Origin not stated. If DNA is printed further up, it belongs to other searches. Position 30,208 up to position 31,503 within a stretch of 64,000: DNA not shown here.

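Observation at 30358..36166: Partner-switching module (tandem-GAF PP2C phosphatase plus STAS antagonist) embedded between fliD and an isolated fliG paralogue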

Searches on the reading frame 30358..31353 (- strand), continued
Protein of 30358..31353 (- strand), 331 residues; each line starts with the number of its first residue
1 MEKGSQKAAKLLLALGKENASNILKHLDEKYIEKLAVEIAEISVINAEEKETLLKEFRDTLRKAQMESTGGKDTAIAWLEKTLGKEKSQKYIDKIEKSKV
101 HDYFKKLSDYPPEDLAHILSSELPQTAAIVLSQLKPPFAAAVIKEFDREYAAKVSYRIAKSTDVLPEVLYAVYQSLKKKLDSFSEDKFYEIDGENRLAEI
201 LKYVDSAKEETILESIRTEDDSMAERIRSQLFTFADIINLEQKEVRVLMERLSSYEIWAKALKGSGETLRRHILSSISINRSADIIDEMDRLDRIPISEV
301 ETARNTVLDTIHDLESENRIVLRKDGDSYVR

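Call 47: find_homologous_proteins(query=A3, max_evalue=1e-20)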
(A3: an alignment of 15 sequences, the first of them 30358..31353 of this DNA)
Query A3 (15 sequences) (331 aa, profile of the alignment): 54 proteins with E <= 1e-20 among 8000 candidates.
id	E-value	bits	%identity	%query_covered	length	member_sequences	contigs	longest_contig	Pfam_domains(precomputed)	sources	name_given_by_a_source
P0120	5.1e-128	445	100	100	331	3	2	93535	PF14842.12,PF14841.12,PF03448.23,PF01706.22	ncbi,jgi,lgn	-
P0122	5.1e-127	442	62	99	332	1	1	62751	PF14842.12,PF14841.12,PF03448.23,PF01706.22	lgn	-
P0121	5.8e-120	419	60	95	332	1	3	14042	PF14842.12,PF14841.12,PF03448.23,PF01706.22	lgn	-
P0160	1.3e-112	395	26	73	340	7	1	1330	PF14841.12,PF03448.23,PF01706.22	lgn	-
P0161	7.5e-111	389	22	75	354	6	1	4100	PF14842.12,PF14841.12,PF03448.23,PF01706.22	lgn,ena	-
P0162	4.9e-109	383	25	75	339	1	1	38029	PF14842.12,PF14841.12,PF03448.23,PF01706.22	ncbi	-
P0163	2.3e-107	377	25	85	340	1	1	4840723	PF14841.12,PF03448.23,PF01706.22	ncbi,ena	-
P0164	3.9e-107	377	24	75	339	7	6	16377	PF14842.12,PF14841.12,PF03448.23,PF01706.22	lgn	-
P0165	1.4e-104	368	25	88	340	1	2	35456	PF14841.12,PF03448.23,PF01706.22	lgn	-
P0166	6.5e-103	363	24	75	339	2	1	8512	PF14841.12,PF03448.23,PF01706.22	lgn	-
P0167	2.5e-102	361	24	74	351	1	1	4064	PF14841.12,PF03448.23,PF01706.22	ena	-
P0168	2.7e-102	361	24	75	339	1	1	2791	PF14841.12,PF03448.23,PF01706.22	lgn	-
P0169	3.6e-102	360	23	86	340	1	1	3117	PF14841.12,PF01706.22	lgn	-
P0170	4.3e-102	360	25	73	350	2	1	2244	PF14841.12,PF03448.23,PF01706.22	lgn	-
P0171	8.5e-102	359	25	75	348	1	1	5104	PF14842.12,PF14841.12,PF03448.23,PF01706.22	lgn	-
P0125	2.8e-60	223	34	98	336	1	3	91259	PF14842.12,PF14841.12,PF03448.23,PF01706.22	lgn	-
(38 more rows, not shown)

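Call 48: find_encoding_contigs(protein=P0163, flank=6000, max_places=2)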
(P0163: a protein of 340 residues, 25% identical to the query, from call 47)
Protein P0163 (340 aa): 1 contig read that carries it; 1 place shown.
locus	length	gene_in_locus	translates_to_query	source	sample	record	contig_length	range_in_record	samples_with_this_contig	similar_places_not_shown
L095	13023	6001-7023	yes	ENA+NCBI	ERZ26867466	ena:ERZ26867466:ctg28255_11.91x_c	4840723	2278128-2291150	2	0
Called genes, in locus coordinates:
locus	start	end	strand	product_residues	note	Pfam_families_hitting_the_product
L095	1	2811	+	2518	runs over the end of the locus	PF26550:Tricorn_2nd (faint), PF07676:PD40 (weak), PF26549:Tricorn_N, PF07719:TPR_2 (faint), PF13428:TPR_14 (faint), PF14559:TPR_19 (faint)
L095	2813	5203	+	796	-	PF01590:GAF (weak), PF01590:GAF, PF13185:GAF_2, PF13492:GAF_3, PF01590:GAF, PF13185:GAF_2, PF13492:GAF_3, PF07228:SpoIIE, +2 more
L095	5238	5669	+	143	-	PF13581:HATPase_c_2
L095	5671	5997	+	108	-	PF01740:STAS, PF13466:STAS_2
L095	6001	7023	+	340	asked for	PF03448:MgtE_N (faint), PF14841:FliG_M, PF01706:FliG_C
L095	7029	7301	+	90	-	PF00708:Acylphosphatase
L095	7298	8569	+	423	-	PF04413:Glycos_transf_N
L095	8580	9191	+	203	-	PF00574:CLP_protease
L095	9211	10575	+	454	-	PF06689:zf-C4_ClpX, PF01078:Mg_chelatase (faint), PF07724:AAA_2, PF13401:AAA_22 (weak), PF00004:AAA, PF07728:AAA_5 (weak), PF10431:ClpB_D2-small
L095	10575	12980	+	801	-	PF02190:LON_substr_bdg, PF07724:AAA_2 (weak), PF13191:AAA_16 (weak), PF00004:AAA, PF07728:AAA_5, PF22667:Lon_lid, PF05362:Lon_C, PF13541:ChlI, +1 more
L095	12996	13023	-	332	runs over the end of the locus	-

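Call 49: find_encoding_contigs(protein=P0125, flank=6000, max_places=3)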
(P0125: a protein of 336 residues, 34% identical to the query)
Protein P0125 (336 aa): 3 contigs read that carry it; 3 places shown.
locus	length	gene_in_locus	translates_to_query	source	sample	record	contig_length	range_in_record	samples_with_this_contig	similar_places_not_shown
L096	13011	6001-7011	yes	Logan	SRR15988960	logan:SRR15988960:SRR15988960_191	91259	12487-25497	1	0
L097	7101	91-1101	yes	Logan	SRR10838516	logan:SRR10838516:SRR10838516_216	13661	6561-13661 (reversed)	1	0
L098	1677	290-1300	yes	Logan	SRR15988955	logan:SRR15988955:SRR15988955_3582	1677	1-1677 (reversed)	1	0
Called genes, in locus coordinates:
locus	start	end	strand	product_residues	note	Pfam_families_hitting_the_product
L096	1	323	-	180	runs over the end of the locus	PF01467:CTP_transf_like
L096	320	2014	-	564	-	PF13167:GTP-bdg_N, PF16360:GTP-bdg_M, PF03193:RsgA_GTPase (faint), PF01926:MMR_HSR1, PF02421:FeoB_N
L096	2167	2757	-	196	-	PF02142:MGS, PF01808:AICARFT_IMPCHas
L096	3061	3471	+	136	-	-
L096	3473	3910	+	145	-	PF00460:Flg_bb_rod (weak), PF06429:Flg_bbr_C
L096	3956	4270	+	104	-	PF02049:FliE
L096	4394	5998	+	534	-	PF01514:YscJ_FliF, PF08345:YscJ_FliF_C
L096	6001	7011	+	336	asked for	PF03448:MgtE_N (faint), PF14842:FliG_N, PF14841:FliG_M, PF01706:FliG_C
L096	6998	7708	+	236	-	PF01991:vATP-synt_E (weak), PF02108:FliH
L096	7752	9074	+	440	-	PF02874:ATP-synt_ab_N (weak), PF00006:ATP-synt_ab, PF18269:T3SS_ATPase_C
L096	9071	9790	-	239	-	PF00027:cNMP_binding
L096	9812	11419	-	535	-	PF00753:Lactamase_B, PF23023:Anti-Pycsar_Apyc1, PF12706:Lactamase_B_2, PF16661:Lactamase_B_6 (weak), PF10996:Beta-Casp, PF07521:RMMBL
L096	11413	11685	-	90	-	PF16256:DUF4911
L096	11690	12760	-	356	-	PF01321:Creatinase_N, PF00557:Peptidase_M24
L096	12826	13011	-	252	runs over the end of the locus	-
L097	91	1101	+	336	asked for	PF03448:MgtE_N (faint), PF14842:FliG_N, PF14841:FliG_M, PF01706:FliG_C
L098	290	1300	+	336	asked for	PF03448:MgtE_N (faint), PF14842:FliG_N, PF14841:FliG_M, PF01706:FliG_C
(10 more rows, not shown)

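Call 69: find_related_loci(query=A5, collection=metagenome_contigs, flank=6000)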
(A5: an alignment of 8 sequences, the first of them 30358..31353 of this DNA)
Query A5 (331 aa) in metagenome_contigs; peptide patterns used: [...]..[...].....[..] (x = any residue, [..] = any of these).
64 stretches matched a pattern; 5 encode a relative of the query (tblastn E <= 1e-3); 5 distinct loci.
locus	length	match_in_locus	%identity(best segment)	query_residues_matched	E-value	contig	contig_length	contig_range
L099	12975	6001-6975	43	6-330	2e-86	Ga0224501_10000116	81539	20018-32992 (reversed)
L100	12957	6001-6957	43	12-330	2e-82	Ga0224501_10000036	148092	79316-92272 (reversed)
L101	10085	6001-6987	36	2-330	2e-76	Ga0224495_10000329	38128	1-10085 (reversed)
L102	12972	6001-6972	40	6-330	1e-75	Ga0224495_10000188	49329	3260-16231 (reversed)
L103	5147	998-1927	39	5-314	8e-73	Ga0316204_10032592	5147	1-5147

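Call 73: search_protein_families(library=pfam, proteins=[L101:111-566:+, L101:571-2388:+, L101:2496-2915:-, L101:2950-5511:+, L101:5519-5941:+, L101:5938-6993:+, L102:1031-3019:-, L102:3177-5504:+, L102:5511-5945:+, L102:5968-6975:+], max_evalue=0.001)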
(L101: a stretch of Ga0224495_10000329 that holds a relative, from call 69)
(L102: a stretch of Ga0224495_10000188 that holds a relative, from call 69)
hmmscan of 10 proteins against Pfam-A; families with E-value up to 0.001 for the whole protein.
L101:111-566:+ (151 aa): 1 family
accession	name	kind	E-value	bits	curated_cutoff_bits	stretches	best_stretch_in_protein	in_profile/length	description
PF10502.14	Peptidase_S26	-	1.3e-22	80.9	22.9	2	17-112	6-80/168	Signal peptidase, peptidase S26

L101:571-2388:+ (605 aa): 3 families
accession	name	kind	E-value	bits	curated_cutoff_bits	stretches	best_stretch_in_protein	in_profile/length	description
PF00905.27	Transpeptidase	-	1.3e-63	215.4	22.1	1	214-518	4-299/299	Penicillin binding protein transpeptidase domain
PF03717.20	PBP_dimer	-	1.9e-11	45.1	24.4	1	47-171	5-159/180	Penicillin-binding Protein dimerisation domain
PF21922.1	PBP_dimer_2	-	0.00088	19.9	27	0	136-181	24-68/83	Penicillin binding protein A dimerisation domain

L101:2496-2915:- (139 aa): 4 families
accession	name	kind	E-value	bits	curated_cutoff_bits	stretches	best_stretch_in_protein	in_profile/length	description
PF13279.12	4HBT_2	-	1.1e-21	77.9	25.5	1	14-125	5-117/122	Thioesterase-like superfamily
PF03061.28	4HBT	-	4.6e-07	30.5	20.6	1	20-101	3-77/79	Thioesterase superfamily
PF01643.23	Acyl-ACP_TE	-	2.2e-06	27.8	23.7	1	5-127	7-128/131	Acyl-ACP thioesterase N-terminal domain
PF20791.3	Acyl-ACP_TE_C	-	2.5e-05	24.9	21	1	7-31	11-35/101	Acyl-ACP thioesterase C-terminal domain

L101:2950-5511:+ (853 aa): 5 families
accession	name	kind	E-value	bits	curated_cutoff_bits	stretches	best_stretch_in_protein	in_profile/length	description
PF07228.17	SpoIIE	-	1.9e-46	158.9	25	1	654-847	2-191/192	Stage II sporulation protein E (SpoIIE)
PF01590.32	GAF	-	5.4e-30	105.1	22.4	2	275-414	1-133/133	GAF domain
PF13185.12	GAF_2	-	2.8e-27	96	28.6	2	274-415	2-136/136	GAF domain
PF13492.12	GAF_3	-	2.7e-23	83.2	27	2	275-416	1-129/129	GAF domain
PF11849.14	DUF3369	-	0.00012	22.9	27.2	0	258-421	19-166/168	Domain of unknown function (DUF3369)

L101:5519-5941:+ (140 aa): 2 families
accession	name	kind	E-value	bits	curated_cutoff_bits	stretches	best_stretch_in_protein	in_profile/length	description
PF13581.12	HATPase_c_2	-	1.9e-19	70.3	27.4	1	10-134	4-127/127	Histidine kinase-like ATPase domain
PF02518.31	HATPase_c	-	7.5e-05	23.6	26.4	1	37-121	5-90/111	Histidine kinase-, DNA gyrase B-, and HSP90-like ATPase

L101:5938-6993:+ (351 aa): 4 families
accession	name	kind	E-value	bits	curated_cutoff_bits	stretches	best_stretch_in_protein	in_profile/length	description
PF14842.11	FliG_N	-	4.3e-27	95.2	25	2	25-118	5-98/104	FliG N-terminal domain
PF01706.21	FliG_C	-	1.6e-23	83.5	23.3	1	234-342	1-108/108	FliG C-terminal domain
PF14841.11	FliG_M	-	1.3e-19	70.6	25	1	133-201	2-70/76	FliG middle domain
PF03448.22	MgtE_N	-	5e-06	27.4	25.9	0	27-59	29-61/102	MgtE intracellular N domain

L102:1031-3019:- (662 aa): 5 families
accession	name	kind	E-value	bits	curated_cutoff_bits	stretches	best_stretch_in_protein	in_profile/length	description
PF13328.12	HD_4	-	9.5e-46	155.8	27.2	1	47-197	1-155/156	HD domain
PF04607.23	RelA_SpoT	-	1.8e-42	144.6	27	1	257-367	1-112/113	Region found in RelA / SpoT proteins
PF02824.27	TGS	-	8.7e-18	64.6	22.2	1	407-466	1-60/60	TGS domain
PF01966.28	HD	-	4.9e-10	40.1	22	1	67-166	2-116/116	HD domain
PF13291.12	ACT_4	-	8.6e-06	26.8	27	1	583-655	6-79/80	ACT domain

L102:3177-5504:+ (775 aa): 5 families
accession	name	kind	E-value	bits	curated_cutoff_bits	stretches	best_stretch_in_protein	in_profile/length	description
PF07228.17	SpoIIE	-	7.1e-48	163.5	25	1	580-773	2-191/192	Stage II sporulation protein E (SpoIIE)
PF01590.32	GAF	-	5.3e-32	111.6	22.4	2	204-343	1-133/133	GAF domain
PF13185.12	GAF_2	-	2.1e-30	106.1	28.6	2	204-344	3-136/136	GAF domain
PF13492.12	GAF_3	-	8.4e-28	97.8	27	2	204-345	1-129/129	GAF domain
PF15714.11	SpoVT_C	-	8.5e-06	26.3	27.5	0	455-512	66-123/128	Stage V sporulation protein T C-terminal, transcription factor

L102:5511-5945:+ (144 aa): 2 families
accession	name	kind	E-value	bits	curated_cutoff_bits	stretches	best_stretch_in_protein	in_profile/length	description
PF13581.12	HATPase_c_2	-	7.2e-19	68.5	27.4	1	12-135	3-127/127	Histidine kinase-like ATPase domain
PF02518.31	HATPase_c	-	0.00032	21.6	26.4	1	37-118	2-85/111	Histidine kinase-, DNA gyrase B-, and HSP90-like ATPase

L102:5968-6975:+ (335 aa): 3 families
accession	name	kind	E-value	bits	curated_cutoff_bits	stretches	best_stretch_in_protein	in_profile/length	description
PF14842.11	FliG_N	-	8.1e-22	78.2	25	1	11-103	5-97/104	FliG N-terminal domain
PF01706.21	FliG_C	-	2.4e-18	66.8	23.3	1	219-325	1-106/108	FliG C-terminal domain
PF14841.11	FliG_M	-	4.4e-10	40.1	25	1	118-189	2-73/76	FliG middle domain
